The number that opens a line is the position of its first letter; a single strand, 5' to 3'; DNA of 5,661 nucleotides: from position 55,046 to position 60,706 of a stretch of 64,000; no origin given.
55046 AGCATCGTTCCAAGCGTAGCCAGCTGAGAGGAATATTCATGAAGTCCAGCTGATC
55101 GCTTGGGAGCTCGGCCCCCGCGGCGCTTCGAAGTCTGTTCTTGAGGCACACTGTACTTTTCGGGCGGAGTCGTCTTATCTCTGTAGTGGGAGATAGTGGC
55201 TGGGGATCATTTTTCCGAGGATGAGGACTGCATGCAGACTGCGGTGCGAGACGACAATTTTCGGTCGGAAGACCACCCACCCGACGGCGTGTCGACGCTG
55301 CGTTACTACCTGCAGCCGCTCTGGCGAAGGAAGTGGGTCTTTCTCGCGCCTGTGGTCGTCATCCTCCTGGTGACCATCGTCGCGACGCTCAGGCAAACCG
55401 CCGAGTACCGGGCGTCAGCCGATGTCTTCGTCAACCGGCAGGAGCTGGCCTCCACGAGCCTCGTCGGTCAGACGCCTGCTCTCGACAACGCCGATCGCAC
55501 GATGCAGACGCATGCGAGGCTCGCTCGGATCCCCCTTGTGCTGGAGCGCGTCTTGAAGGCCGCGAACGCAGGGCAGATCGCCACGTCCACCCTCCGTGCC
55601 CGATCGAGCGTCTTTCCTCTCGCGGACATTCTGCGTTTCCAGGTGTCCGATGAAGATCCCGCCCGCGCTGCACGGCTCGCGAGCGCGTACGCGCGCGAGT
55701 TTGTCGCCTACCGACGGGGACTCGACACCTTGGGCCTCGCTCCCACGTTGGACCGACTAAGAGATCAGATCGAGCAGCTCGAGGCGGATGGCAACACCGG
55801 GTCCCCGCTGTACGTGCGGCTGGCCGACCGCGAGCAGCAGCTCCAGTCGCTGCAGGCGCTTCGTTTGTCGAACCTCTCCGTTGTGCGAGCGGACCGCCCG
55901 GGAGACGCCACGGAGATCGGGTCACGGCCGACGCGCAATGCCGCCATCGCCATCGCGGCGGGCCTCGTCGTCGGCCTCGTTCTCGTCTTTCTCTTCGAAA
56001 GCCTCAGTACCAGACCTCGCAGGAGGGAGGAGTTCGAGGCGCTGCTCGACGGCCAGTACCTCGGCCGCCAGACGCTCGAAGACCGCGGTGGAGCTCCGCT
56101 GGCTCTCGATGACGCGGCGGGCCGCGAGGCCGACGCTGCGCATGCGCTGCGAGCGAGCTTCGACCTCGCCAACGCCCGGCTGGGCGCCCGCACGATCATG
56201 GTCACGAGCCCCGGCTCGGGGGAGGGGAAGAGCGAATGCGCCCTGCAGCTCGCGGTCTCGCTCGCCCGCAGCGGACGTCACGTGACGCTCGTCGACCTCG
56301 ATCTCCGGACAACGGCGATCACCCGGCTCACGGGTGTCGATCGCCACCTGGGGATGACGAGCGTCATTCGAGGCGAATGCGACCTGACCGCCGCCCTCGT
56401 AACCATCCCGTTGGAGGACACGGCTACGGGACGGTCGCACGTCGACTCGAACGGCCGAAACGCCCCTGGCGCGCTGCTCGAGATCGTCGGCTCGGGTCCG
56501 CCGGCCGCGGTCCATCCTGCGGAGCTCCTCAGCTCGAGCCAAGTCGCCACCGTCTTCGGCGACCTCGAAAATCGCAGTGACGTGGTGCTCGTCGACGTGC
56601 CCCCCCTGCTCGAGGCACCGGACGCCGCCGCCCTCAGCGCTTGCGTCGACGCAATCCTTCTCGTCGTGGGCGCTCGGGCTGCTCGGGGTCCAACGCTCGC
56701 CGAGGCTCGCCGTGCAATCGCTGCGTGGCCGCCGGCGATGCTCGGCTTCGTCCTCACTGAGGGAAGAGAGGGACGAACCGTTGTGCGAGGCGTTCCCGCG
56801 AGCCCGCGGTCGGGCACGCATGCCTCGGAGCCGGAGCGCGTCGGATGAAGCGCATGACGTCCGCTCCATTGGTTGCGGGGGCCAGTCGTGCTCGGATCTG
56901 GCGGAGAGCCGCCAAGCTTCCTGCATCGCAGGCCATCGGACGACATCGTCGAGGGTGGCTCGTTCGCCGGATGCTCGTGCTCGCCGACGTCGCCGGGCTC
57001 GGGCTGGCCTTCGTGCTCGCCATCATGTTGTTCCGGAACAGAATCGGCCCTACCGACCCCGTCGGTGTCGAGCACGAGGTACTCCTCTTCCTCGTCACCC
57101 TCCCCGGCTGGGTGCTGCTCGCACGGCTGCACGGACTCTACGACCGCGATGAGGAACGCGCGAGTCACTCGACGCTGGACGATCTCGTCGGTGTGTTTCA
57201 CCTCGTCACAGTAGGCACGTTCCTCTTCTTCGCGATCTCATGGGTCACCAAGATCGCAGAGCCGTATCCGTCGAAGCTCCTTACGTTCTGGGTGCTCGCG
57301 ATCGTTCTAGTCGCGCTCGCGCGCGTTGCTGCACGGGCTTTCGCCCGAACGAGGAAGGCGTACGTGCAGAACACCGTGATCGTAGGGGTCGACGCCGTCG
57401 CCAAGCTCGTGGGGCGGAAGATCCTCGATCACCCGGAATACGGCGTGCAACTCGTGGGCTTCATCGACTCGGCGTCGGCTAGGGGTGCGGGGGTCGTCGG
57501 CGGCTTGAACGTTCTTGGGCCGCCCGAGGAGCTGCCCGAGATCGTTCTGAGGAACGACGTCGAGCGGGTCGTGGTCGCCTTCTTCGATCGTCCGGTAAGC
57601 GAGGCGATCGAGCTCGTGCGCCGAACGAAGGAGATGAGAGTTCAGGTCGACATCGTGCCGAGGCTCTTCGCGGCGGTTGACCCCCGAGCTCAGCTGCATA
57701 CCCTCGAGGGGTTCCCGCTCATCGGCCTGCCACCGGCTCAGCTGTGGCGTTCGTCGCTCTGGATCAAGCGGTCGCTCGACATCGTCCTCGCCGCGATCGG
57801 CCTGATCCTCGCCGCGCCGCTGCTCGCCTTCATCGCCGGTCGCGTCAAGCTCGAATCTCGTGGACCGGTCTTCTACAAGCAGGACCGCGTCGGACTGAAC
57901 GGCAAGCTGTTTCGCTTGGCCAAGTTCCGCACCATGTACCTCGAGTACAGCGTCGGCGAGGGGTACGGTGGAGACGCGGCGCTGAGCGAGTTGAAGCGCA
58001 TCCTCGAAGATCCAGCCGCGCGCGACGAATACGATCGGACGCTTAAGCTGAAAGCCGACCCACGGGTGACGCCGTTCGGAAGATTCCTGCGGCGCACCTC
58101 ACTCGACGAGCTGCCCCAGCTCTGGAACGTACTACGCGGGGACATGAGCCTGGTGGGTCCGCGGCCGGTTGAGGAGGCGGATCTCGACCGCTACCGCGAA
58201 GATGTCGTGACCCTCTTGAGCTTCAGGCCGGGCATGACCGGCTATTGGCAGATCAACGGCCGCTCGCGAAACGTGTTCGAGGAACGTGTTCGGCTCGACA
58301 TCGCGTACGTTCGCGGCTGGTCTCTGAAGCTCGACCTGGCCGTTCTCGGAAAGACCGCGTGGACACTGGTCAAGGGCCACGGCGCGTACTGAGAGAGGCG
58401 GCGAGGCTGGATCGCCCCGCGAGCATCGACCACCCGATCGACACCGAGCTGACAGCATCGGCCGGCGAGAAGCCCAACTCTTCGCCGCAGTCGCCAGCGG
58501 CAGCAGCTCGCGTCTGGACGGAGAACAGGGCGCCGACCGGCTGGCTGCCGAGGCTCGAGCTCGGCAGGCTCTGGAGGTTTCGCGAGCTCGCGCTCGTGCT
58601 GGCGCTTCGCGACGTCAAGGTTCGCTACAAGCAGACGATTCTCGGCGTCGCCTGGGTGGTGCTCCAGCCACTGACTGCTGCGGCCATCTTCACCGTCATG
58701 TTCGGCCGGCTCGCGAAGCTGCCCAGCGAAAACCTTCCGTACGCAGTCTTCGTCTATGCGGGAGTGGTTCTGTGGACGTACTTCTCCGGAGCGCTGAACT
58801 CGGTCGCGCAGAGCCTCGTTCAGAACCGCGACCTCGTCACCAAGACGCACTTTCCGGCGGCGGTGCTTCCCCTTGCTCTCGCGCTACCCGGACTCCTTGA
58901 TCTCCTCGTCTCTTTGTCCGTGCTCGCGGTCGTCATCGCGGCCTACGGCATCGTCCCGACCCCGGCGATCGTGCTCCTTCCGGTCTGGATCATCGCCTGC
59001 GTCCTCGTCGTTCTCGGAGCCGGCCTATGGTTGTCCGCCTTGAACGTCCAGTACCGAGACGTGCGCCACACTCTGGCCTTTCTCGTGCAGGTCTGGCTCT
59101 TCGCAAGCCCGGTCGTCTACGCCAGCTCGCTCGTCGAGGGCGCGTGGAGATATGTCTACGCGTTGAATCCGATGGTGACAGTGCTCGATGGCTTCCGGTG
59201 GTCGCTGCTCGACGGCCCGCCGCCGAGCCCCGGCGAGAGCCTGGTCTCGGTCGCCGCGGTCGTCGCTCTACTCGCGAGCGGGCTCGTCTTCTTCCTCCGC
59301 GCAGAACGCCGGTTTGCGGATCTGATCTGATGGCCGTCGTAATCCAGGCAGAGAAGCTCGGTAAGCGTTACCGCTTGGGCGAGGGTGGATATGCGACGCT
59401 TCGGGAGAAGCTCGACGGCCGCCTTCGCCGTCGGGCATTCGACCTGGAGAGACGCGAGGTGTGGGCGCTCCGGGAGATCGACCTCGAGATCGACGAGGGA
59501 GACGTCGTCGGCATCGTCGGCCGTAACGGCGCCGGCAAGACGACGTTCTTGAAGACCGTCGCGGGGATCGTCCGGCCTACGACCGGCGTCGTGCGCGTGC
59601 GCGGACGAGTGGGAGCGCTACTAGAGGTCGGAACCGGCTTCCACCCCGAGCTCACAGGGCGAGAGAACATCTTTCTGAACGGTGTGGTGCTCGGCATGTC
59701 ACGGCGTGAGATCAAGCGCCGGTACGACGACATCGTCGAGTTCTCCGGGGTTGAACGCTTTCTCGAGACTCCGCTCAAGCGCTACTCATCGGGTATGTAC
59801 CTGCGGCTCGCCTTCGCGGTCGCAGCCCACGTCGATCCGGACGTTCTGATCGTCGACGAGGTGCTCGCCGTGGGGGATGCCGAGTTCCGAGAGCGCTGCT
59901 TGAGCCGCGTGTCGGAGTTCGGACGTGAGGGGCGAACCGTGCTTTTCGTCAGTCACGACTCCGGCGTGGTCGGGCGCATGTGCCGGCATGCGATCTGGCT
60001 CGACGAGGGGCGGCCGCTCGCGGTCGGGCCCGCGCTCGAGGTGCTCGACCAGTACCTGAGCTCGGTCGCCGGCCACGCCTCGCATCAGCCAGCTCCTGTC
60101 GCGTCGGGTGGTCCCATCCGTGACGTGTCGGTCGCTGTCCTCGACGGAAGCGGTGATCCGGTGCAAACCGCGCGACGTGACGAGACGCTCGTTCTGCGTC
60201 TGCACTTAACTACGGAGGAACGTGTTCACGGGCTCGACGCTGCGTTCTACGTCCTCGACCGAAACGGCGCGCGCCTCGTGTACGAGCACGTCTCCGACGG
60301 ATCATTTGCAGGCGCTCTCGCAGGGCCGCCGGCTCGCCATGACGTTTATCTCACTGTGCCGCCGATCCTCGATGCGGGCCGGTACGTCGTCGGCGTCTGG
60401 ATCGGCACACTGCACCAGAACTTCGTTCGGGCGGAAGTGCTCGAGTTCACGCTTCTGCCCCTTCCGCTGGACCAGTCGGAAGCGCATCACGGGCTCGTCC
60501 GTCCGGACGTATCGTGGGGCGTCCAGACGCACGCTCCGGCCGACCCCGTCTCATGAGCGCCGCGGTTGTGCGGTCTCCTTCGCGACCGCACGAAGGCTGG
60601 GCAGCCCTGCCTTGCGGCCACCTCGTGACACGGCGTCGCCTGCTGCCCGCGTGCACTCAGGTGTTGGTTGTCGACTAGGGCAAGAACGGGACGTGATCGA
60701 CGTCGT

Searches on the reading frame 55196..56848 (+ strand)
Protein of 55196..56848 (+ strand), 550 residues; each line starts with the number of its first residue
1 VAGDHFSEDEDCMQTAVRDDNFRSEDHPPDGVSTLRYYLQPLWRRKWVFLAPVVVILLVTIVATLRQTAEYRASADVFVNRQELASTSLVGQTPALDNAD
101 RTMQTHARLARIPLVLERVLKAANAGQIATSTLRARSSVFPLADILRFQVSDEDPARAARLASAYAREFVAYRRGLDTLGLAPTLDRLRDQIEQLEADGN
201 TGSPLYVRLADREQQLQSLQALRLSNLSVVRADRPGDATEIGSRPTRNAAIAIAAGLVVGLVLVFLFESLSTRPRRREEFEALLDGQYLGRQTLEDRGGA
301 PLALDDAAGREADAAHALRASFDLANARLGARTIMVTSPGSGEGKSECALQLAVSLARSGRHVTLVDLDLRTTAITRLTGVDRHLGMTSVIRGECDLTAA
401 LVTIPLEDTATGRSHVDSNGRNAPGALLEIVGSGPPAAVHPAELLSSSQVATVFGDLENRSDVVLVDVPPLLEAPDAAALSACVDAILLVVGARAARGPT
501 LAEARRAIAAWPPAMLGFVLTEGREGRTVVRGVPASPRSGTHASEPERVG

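Call 81: search_protein_families(library=pfam, proteins=[window:55196-56848:+], max_evalue=0.001)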
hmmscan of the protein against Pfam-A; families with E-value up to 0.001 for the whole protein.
window:55196-56848:+ (550 aa): 5 families
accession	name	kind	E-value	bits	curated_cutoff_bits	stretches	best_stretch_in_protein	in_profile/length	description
PF10609.15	ParA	-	3.2e-07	30.5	27.1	1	332-384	4-56/246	NUBPL iron-transfer P-loop NTPase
PF01656.29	CbiA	-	3.4e-07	30.7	25.4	1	334-376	1-43/125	CobQ/CobB/MinD/ParA nucleotide binding domain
PF09140.17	MipZ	-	8.6e-07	29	20.7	1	334-380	3-49/262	ATPase MipZ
PF13614.12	AAA_31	-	2e-06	28.3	27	1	332-491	2-147/177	AAA domain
PF02706.20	Wzz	-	1.7e-05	25.5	25.5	1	36-121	6-89/91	Chain length determinant protein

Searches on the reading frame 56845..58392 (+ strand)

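Call 81: search_protein_families(library=pfam, proteins=[window:56845-58392:+], max_evalue=0.001)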
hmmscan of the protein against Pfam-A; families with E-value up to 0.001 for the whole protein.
window:56845-58392:+ (515 aa): 2 families
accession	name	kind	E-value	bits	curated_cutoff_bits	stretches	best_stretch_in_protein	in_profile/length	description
PF02397.22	Bac_transf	-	2.9e-61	206.5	27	1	308-509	1-178/179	Bacterial sugar transferase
PF13727.12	CoA_binding_3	-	4.7e-09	36.9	25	1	123-271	29-174/175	CoA-binding domain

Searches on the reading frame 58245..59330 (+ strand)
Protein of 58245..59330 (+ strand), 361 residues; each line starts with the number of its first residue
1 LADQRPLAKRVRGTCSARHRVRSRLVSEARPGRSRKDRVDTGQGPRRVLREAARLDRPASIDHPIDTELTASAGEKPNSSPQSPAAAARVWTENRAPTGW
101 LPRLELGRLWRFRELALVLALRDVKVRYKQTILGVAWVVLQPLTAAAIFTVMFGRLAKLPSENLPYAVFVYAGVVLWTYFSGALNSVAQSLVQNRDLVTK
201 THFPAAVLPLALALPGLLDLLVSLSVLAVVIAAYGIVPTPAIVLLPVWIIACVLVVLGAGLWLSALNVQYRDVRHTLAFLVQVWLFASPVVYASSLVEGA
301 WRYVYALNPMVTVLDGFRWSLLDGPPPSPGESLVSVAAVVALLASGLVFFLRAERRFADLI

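Call 100: search_protein_families(library=pfam, proteins=[window:58245-59330:+], max_evalue=0.001)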
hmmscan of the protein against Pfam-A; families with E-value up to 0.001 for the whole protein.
window:58245-59330:+ (361 aa): 1 family
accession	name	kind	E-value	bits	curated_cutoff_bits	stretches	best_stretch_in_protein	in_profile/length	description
PF01061.29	ABC2_membrane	-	2.8e-17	63.4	26.9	1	117-321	4-210/211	ABC-2 type transporter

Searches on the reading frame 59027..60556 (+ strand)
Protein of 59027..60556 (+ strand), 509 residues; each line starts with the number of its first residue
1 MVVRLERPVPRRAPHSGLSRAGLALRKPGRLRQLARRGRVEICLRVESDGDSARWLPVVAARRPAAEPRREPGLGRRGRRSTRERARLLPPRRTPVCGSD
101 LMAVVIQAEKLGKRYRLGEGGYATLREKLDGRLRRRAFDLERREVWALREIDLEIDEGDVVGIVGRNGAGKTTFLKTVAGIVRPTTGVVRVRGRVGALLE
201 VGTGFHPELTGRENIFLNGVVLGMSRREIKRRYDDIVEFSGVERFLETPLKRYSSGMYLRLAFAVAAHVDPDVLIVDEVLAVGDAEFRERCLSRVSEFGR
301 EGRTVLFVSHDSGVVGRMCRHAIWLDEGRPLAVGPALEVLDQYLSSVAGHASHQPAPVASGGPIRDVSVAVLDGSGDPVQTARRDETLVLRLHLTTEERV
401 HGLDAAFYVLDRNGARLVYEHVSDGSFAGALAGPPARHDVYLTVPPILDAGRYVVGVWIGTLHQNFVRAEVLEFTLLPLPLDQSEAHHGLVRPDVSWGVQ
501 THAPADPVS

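Call 81: search_protein_families(library=pfam, proteins=[window:59027-60556:+], max_evalue=0.001)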
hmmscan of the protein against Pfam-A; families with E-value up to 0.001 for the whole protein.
window:59027-60556:+ (509 aa): 3 families
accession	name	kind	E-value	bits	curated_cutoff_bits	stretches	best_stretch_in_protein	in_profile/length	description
PF00005.33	ABC_tran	-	3.6e-19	70.2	25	1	148-279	1-135/137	ABC transporter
PF14524.12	Wzt_C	-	2.1e-06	28.2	30.4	1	365-491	11-141/143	Wzt C-terminal domain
PF13304.12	AAA_21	-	0.00019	22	27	0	161-180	2-21/304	AAA domain, putative AbiEii toxin, Type IV TA system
